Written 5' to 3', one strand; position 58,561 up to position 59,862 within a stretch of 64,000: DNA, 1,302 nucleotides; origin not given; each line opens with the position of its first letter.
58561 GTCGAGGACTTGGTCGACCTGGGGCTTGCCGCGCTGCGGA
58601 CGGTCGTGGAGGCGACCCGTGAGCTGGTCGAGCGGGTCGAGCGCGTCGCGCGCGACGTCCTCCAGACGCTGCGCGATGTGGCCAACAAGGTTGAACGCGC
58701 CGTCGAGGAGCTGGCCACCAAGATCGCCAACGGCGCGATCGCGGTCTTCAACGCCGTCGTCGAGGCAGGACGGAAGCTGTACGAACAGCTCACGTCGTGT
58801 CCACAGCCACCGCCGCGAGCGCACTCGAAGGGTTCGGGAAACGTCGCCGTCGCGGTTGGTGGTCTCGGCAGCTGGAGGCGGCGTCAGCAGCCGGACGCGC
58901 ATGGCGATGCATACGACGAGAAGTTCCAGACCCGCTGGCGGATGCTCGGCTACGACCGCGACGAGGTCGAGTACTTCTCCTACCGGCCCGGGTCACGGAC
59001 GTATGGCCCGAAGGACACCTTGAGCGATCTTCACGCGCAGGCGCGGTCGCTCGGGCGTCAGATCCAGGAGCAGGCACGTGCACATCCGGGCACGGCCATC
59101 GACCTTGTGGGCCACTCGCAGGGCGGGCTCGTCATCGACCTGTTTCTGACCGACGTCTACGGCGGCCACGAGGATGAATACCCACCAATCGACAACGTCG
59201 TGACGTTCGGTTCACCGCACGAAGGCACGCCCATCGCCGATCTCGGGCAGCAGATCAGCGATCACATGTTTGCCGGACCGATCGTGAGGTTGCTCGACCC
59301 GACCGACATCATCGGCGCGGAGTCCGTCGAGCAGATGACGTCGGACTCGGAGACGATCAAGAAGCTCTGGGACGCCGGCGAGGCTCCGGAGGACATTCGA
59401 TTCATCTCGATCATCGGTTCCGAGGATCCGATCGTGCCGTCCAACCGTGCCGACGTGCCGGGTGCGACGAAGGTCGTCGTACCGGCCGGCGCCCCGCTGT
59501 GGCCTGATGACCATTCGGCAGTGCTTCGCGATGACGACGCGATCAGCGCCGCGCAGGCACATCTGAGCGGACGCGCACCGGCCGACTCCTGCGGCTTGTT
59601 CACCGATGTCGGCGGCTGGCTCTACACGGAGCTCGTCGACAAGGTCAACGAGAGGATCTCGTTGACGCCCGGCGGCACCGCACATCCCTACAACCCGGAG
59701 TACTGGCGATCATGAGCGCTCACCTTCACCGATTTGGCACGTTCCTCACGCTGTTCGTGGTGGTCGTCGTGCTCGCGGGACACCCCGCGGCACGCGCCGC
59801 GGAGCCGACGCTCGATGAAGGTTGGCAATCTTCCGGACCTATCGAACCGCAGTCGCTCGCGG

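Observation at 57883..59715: Secreted M23 peptidase fused through a long coiled-coil to a lipase-like alpha/beta hydrolase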

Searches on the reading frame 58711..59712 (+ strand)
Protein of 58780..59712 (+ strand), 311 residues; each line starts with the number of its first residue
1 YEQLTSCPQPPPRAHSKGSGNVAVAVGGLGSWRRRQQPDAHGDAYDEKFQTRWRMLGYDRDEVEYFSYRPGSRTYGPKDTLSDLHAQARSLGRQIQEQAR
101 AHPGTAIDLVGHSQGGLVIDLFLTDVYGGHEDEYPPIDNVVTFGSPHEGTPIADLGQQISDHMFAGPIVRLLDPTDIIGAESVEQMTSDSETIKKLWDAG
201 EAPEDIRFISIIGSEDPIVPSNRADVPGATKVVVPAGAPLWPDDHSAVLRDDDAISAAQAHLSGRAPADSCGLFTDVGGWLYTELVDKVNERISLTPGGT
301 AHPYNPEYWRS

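Call 37: predict_structure(alignment_id=A2)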
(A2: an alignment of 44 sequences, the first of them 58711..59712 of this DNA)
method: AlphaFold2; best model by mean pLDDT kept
length: 334 residues; sequences in the alignment: 44
mean_pLDDT: 91.6   pTM: 0.89
mean pLDDT of the five models: 91.6, 91.2, 89.2, 88.8, 88.6
residues with pLDDT >= 90: 235; 70-90: 85; 50-70: 13; < 50: 1
segments of 3 or more residues with pLDDT < 50: none
pLDDT, mean of each block of 10 residues (from residue 1): 71 88 87 92 96 96 91 93 95 96 98 98 96 98 98 97 98 94 88 89 95 96 92 96 95 94 85 97 97 90 90 85 66 52
secondary structure, 60 per line:
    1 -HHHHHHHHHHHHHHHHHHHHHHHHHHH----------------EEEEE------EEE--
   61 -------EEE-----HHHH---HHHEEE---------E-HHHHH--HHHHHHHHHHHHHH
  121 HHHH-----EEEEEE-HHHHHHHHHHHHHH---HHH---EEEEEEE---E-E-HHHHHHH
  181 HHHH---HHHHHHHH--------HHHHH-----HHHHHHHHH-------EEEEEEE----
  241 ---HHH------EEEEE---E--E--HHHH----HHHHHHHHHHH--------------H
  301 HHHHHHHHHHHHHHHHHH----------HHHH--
elements in order: H2-28 E45-49 E56-58 E68-70 H76-79 E86-88 H100-104 H107-124 E130-135 H137-150 E160-166 H174-184 H188-195 H204-208 H214-222 E230-236 E253-257 H267-270 H275-285 H300-318 H329-332
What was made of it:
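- On Alpha/beta-hydrolase fold, lipase-like serine hydrolase: The domain model has pLDDT 91.6 (call 37).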

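Call 41: fold_search(model_id=the predicted structure, library=pdb)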
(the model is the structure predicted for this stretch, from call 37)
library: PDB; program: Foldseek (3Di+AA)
matches with E <= 10: 1546; with E <= 0.001: 514
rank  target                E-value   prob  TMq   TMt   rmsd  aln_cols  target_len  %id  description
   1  5h6g_A                5.0e-11  1.00  0.49  0.63   7.0       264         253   19  Crystal structure of a thermostable lipase from Marine Streptomyces (released 2017-09-20)
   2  5h6g_B                2.6e-10  1.00  0.48  0.62   6.6       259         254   20  Crystal structure of a thermostable lipase from Marine Streptomyces (released 2017-09-20)
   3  5h6b                  3.6e-10  1.00  0.50  0.64   6.5       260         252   20  Crystal structure of a thermostable lipase from Marine Streptomyces (released 2017-09-20)
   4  9g8u_A                2.2e-09  1.00  0.47  0.53  11.6       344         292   13  Structure of the LipA:LipB complex from Acinetobacter baumannii (released 2025-02-19)
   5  1tca_A                3.6e-09  1.00  0.49  0.51  12.7       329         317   17  THE SEQUENCE, CRYSTAL STRUCTURE DETERMINATION AND REFINEMENT OF TWO CRYSTAL FORMS OF LIPASE B FROM CANDIDA ANTARCTICA (released 1994-05-31)
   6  7v3k_A                5.2e-09  1.00  0.43  0.48  10.3       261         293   18  crystal structure of MAJ1 (released 2022-08-17)
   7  6cl4                  9.4e-09  1.00  0.44  0.50  11.5       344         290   13  LipC12 - Lipase from metagenomics (released 2019-03-13)
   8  7v3k_B                1.2e-08  1.00  0.50  0.56   9.9       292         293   19  crystal structure of MAJ1 (released 2022-08-17)
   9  7v6d_B                2.2e-08  1.00  0.50  0.46   9.2       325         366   16  Structure of lipase B from Lasiodiplodia theobromae (released 2021-10-13)
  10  1cvl                  2.2e-08  1.00  0.39  0.41  14.1       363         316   13  CRYSTAL STRUCTURE OF BACTERIAL LIPASE FROM CHROMOBACTERIUM VISCOSUM ATCC 6918 (released 1997-04-01)
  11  4k6h_A                2.4e-08  1.00  0.52  0.54  12.0       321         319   16  Crystal structure of CALB mutant L278M from Candida antarctica (released 2014-01-29)
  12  6j1r_A                2.6e-08  1.00  0.48  0.51  10.4       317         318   16  Crystal structure of Candida Antarctica Lipase B mutant - RR (released 2020-01-01)
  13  1ex9                  2.6e-08  1.00  0.46  0.53  12.0       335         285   12  CRYSTAL STRUCTURE OF THE PSEUDOMONAS AERUGINOSA LIPASE COMPLEXED WITH RC-(RP,SP)-1,2-DIOCTYLCARBAMOYL-GLYCERO-3-O-OCTYLP (released 2000-10-18)
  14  4gw3                  2.6e-08  1.00  0.37  0.43  12.6       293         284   12  Crystal Structure of the Lipase from Proteus mirabilis (released 2013-02-06)
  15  2es4_B                2.9e-08  1.00  0.40  0.42  12.0       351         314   13  Crystal structure of the Burkholderia glumae lipase-specific foldase in complex with its cognate lipase (released 2006-03-07)
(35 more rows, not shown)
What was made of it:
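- On Alpha/beta-hydrolase fold, lipase-like serine hydrolase: There are 514 PDB matches at E <= 1e-3, and the top 50 are lipases, esterases, monoglyceride lipases and a phospholipase; the best is 5h6g at E 5e-11 (call 41).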

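Call 48: search_protein_representatives(protein=window:58780-59712:+)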
Query: 311 residues. Proteins with E-value up to 0.001 (for the whole library): 662; up to 1e-10: 334; up to 1e-30: 37. The best 150 are listed.
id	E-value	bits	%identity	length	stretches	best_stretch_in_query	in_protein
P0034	3.9e-136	470.2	69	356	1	1-300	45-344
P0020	5.0e-109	381.1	62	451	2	1-288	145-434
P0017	5.0e-89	315.4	55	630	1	1-286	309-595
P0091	5.8e-89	315.2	58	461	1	1-283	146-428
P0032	1.7e-83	297.2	51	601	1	1-294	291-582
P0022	4.0e-74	266.4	71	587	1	1-168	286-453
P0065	4.5e-69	249.8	51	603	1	2-271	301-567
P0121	7.5e-55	203.1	44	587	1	8-289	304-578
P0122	3.5e-52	194.3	48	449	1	9-265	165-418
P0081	1.8e-48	182.1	42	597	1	7-267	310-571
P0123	3.3e-47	178.0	45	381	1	11-270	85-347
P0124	1.6e-46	175.8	44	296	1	7-266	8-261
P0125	1.0e-43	166.5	38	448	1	6-286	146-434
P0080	1.3e-42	162.9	40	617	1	10-274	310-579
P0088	3.5e-42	161.5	42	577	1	8-266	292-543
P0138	1.5e-33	133.2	40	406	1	5-292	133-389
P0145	4.2e-31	125.1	35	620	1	9-264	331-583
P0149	6.0e-29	118.0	38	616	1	23-253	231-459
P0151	9.2e-28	114.1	36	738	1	54-267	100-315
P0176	2.6e-23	99.5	32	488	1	43-265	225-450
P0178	5.1e-23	98.5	34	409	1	44-277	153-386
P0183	1.6e-22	96.8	32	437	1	5-295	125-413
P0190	2.0e-21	93.3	35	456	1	8-282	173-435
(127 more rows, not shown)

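Call 51: search_protein_families(library=pfam, proteins=[P0145, P0176, P0190, P0178, P0151, P0149, P0183, P0138], max_evalue=0.01)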
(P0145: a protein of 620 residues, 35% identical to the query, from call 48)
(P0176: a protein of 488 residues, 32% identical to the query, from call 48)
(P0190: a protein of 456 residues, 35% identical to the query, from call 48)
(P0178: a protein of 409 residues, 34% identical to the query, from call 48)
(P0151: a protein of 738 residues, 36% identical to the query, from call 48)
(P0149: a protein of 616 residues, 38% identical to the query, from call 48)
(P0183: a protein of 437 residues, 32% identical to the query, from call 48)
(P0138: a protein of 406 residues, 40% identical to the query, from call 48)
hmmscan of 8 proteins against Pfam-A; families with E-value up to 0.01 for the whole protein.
P0145 (620 aa): 7 families
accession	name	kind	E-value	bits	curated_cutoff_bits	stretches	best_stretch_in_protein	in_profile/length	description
PF24096.1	DUF7379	-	1.7e-06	28.5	33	1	402-477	53-127/191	Domain of unknown function (DUF7379)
PF05057.20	DUF676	-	0.0002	21.4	20.3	1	380-447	38-105/217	Putative serine esterase (DUF676)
PF06028.17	DUF915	-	0.00042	20.2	22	1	403-470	86-151/255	Alpha/beta hydrolase of unknown function (DUF915)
PF07819.20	PGAP1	-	0.00072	19.8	24.3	1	414-468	85-135/233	PGAP1-like alpha/beta domain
PF24322.2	Tle3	-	0.00079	19.5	27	1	401-434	163-196/321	T6SS Tle3 phospholipase effector domain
PF12146.15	Hydrolase_4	-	0.0015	18.4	27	1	378-443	34-99/239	Serine aminopeptidase, S33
PF01764.32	Lipase_3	-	0.0029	17.9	22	1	397-464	43-106/140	Lipase (class 3)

P0176 (488 aa): 3 families
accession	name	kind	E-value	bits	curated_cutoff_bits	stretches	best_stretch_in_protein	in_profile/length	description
PF06028.17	DUF915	-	5e-07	29.8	22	1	265-338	80-151/255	Alpha/beta hydrolase of unknown function (DUF915)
PF24096.1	DUF7379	-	0.0007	20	33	1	264-352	47-134/191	Domain of unknown function (DUF7379)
PF02089.21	Palm_thioest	-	0.0014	18.9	26.8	1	257-333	44-113/254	Palmitoyl protein thioesterase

P0190 (456 aa): 1 family
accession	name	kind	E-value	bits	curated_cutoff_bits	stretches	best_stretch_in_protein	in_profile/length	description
PF24096.1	DUF7379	-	3.3e-06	27.6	33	1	247-319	54-125/191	Domain of unknown function (DUF7379)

P0178 (409 aa): 4 families
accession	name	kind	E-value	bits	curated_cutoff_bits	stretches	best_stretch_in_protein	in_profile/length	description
PF07819.20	PGAP1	-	4.3e-05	23.8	24.3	1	209-262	86-135/233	PGAP1-like alpha/beta domain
PF02089.21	Palm_thioest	-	0.0001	22.6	26.8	1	189-262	50-116/254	Palmitoyl protein thioesterase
PF06028.17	DUF915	-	0.00017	21.5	22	1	215-263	104-150/255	Alpha/beta hydrolase of unknown function (DUF915)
PF24096.1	DUF7379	-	0.00055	20.4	33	1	144-266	3-122/191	Domain of unknown function (DUF7379)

P0151 (738 aa): 3 families
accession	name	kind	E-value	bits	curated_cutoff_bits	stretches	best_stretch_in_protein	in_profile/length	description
PF13360.13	PQQ_2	-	8.8e-16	58.7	27.6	1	381-557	16-190/233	Outer membrane protein assembly factor BamB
PF24096.1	DUF7379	-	0.00027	21.4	33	1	121-216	41-135/191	Domain of unknown function (DUF7379)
PF13570.13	Beta-prop_ACSF4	-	0.00034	20.5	133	0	392-426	180-214/329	Beta-alanine-activating enzyme, beta-propeller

P0149 (616 aa): 2 families
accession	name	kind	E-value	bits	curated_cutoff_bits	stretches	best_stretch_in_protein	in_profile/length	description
PF24096.1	DUF7379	-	0.00011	22.6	33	1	296-361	56-120/191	Domain of unknown function (DUF7379)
PF05057.20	DUF676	-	0.0069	16.4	20.3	1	310-356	76-128/217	Putative serine esterase (DUF676)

P0183 (437 aa): 7 families
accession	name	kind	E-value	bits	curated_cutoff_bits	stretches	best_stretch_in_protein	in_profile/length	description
PF24096.1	DUF7379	-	6.8e-10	39.6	33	1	209-274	54-121/191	Domain of unknown function (DUF7379)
PF05057.20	DUF676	-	4.8e-09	36.5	20.3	1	194-274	47-134/217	Putative serine esterase (DUF676)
PF07819.20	PGAP1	-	0.00051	20.3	24.3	1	223-275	91-139/233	PGAP1-like alpha/beta domain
PF01674.24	Lipase_2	-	0.0008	19.4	20.3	1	208-355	60-193/219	Lipase (class 2)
PF24322.2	Tle3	-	0.0013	18.8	27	1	204-237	163-196/321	T6SS Tle3 phospholipase effector domain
PF02089.21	Palm_thioest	-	0.0032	17.6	26.8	1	212-272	61-117/254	Palmitoyl protein thioesterase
PF05990.18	DUF900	-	0.0075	16.2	20.5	0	201-241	72-112/232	Alpha/beta hydrolase of unknown function (DUF900)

P0138 (406 aa): 5 families
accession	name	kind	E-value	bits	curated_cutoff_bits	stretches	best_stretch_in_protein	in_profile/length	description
PF24096.1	DUF7379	-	3.3e-06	27.6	33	1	201-272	49-119/191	Domain of unknown function (DUF7379)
PF07819.20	PGAP1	-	4.6e-05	23.7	24.3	1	174-271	38-135/233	PGAP1-like alpha/beta domain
PF05057.20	DUF676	-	0.00023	21.1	20.3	1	195-267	48-127/217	Putative serine esterase (DUF676)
PF06259.18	Abhydrolase_8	-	0.00041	20.5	20.5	1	182-243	66-129/178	Alpha/beta hydrolase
PF02089.21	Palm_thioest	-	0.0051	17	26.8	1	210-268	59-113/254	Palmitoyl protein thioesterase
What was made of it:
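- Related hydrolase domains occur behind other helical N-termini, and they give weak hits to the T6SS Tle3 phospholipase-effector family (P0145, P0183; call 51).
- Tried and rejected: P0151 (hydrolase + PQQ) may have the same cause (call 51).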

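Call 57: fold_search(model_id=the predicted structure, library=viral)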
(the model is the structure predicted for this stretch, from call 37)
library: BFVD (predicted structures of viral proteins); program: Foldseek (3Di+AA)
matches with E <= 10: 573; with E <= 0.001: 47
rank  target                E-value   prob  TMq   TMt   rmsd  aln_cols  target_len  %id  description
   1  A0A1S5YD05            3.0e-08  1.00  0.39  0.37  16.6       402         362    9  Putative lecithin:cholesterol acyltransferase [Leptopilina boulardi filamentous virus]
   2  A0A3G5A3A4            2.9e-07  1.00  0.42  0.37  13.1       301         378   15  GPI inositol-deacylase PGAP1-like alpha/beta domain-containing protein [Harvfovirus sp.]
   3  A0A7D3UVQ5            1.4e-06  1.00  0.46  0.34   9.5       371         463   13  (no name in the UniProt tables at hand)
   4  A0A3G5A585            5.3e-06  1.00  0.44  0.58  13.4       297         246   16  Esterase/lipase [Homavirus sp.]
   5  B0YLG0                7.2e-06  1.00  0.32  0.30   9.5       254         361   15  Uncharacterized protein [Glossina hytrovirus (isolate Glossina pallidipes/Ethiopia/Seibersdorf/-)]
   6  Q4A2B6                7.2e-06  1.00  0.28  0.34  12.6       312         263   11  Putative esterase [Emiliania huxleyi virus 86 (isolate United Kingdom/English Channel/1999)]
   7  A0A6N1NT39            9.1e-06  1.00  0.37  0.41   6.9       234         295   11  Putative peptidase S9 [Tupanvirus soda lake]
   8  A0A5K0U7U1            1.6e-05  1.00  0.33  0.30   9.5       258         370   12  Lipase-like C-terminal domain-containing protein [Yasminevirus sp. GU-2018]
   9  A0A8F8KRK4            2.4e-05  1.00  0.42  0.36  10.4       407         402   10  Phospholipase [Clandestinovirus]
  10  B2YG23                2.5e-05  1.00  0.35  0.30   8.8       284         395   14  Uncharacterized protein [Musca hytrovirus(isolate Musca domestica/United States/Boucias/-)]
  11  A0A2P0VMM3            3.0e-05  1.00  0.28  0.31   9.9       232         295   13  Class 3 lipase [Tetraselmis virus 1]
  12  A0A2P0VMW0            3.4e-05  1.00  0.41  0.40   9.2       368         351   10  Lecithin:cholesterol acyltransferase family protein [Tetraselmis virus 1]
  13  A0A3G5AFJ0            3.8e-05  1.00  0.39  0.44   8.4       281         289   17  Alpha/beta hydrolase [Solivirus sp.]
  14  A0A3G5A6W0            5.8e-05  1.00  0.34  0.54   8.9       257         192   10  Alpha/beta hydrolase [Hyperionvirus sp.]
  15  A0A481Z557            7.7e-05  1.00  0.33  0.26  17.8       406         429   10  Haloalkane dehalogenase [Pithovirus LCPAC101]
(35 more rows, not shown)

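Call 58: search_solved_structures(query=window:58780-59712:+, max_evalue=10, show_alignments=3)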
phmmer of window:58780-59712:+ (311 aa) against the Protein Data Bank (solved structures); distinct sequences matched with E-value up to 10: 31.
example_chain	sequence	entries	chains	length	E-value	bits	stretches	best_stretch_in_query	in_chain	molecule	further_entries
7v3k_A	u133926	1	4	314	0.002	20.9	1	104-215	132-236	Putative lipase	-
1qge_D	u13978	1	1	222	0.03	17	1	95-159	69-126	PROTEIN (TRIACYLGLYCEROL HYDROLASE)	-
3pe6_A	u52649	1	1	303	0.032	17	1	72-130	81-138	Monoglyceride lipase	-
5zun_A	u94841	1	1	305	0.032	17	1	72-130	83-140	Monoglyceride lipase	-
7l4t_A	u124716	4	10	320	0.035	16.8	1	72-130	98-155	Monoglyceride lipase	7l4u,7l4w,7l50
7prm_A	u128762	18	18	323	0.035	16.8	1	72-130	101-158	Monoglyceride lipase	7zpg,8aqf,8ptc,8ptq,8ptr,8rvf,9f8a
3jw8_A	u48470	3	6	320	0.039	16.7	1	72-125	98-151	MGLL protein | MONOGLYCERIDE LIPASE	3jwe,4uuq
9g8u_A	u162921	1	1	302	0.043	16.6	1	85-159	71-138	Lactonizing lipase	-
3hju_A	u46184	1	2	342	0.043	16.5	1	72-125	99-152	Monoglyceride lipase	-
6ax1_A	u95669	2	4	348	0.045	16.5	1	72-125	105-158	Monoglyceride lipase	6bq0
3ds8_A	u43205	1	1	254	0.055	16.2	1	102-161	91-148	Lin2722 protein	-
1tah_B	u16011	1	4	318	0.059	16.1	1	95-159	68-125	LIPASE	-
1cvl_A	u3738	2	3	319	0.059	16.1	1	95-159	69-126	TRIACYLGLYCEROL HYDROLASE | Lipase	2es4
4psc_A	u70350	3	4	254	0.085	15.6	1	79-155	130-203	Carbohydrate esterase family 5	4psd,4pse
1ys1_X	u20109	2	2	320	0.086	15.5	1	100-159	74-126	Lipase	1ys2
5h6g_A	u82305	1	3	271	0.21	14.3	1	103-250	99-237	Putative secreted lipase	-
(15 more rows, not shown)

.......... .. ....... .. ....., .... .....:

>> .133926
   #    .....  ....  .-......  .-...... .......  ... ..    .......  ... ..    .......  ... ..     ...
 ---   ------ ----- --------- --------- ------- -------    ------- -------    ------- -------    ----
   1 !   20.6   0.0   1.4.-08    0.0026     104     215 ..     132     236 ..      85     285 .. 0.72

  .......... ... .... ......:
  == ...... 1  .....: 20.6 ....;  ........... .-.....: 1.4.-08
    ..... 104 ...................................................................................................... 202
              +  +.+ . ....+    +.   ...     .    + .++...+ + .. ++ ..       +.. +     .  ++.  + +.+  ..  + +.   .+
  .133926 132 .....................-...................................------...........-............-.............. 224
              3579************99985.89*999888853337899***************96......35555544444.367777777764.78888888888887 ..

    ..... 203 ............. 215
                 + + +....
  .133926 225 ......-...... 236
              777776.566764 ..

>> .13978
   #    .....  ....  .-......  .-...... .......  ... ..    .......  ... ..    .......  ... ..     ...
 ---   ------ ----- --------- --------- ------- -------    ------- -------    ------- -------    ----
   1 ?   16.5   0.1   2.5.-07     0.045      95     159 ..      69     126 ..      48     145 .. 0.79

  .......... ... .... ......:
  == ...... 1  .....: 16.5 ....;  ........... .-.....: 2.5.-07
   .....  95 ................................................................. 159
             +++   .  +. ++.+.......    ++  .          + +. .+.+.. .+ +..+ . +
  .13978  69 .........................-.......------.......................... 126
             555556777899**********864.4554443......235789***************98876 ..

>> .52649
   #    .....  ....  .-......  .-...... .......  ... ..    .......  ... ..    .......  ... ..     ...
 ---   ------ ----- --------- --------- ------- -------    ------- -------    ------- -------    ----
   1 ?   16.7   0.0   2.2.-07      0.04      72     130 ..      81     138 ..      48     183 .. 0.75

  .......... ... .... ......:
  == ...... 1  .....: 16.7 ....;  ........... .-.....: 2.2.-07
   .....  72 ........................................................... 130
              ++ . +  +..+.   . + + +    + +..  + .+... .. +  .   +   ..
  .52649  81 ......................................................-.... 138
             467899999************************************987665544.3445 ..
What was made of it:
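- On Family I.1/I.2 bacterial lipases with a Lif foldase: phmmer E 0.03-0.09 against Burkholderia and Pseudomonas lipases (call 58).
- Sequence similarity to any characterised lipase is marginal (best PDB phmmer E 0.002; call 58).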
